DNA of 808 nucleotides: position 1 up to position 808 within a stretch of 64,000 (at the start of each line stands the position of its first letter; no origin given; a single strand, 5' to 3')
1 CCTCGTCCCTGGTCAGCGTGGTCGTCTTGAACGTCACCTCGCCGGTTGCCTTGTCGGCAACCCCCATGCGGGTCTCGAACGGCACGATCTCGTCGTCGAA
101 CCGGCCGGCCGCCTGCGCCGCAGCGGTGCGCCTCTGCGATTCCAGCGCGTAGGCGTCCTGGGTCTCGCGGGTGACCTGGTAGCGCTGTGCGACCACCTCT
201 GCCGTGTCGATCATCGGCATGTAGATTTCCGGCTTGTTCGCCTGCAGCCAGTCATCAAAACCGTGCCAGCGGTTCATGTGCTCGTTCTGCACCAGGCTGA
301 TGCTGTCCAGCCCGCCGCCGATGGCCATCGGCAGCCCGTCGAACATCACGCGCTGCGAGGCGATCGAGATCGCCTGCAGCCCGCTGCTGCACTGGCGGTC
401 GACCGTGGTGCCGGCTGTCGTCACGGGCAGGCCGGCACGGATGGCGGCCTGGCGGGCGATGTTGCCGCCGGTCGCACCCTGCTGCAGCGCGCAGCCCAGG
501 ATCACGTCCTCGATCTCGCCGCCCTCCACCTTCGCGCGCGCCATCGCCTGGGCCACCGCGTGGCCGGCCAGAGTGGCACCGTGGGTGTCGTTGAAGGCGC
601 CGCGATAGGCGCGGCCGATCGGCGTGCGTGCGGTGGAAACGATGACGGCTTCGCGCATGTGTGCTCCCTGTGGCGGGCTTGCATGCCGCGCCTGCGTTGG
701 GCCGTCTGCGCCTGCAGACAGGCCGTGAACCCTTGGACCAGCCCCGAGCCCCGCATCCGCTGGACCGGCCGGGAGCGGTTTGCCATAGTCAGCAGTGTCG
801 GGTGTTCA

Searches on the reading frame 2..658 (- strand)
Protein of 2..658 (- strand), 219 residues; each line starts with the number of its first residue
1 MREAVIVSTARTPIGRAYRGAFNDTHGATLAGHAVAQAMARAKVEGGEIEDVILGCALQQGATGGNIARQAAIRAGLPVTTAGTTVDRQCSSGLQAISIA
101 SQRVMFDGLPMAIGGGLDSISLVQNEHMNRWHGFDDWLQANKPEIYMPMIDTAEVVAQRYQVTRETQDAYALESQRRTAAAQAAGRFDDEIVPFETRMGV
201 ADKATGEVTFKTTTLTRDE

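Call 5: search_protein_families(library=pfam, proteins=[window:2-658:-])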
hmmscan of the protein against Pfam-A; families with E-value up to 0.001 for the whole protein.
window:2-658:- (219 aa): 1 family
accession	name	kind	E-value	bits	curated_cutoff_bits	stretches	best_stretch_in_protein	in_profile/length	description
PF00108.29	Thiolase_N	-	5.3e-46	157.5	26.4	1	5-198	2-204/260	Thiolase, N-terminal domain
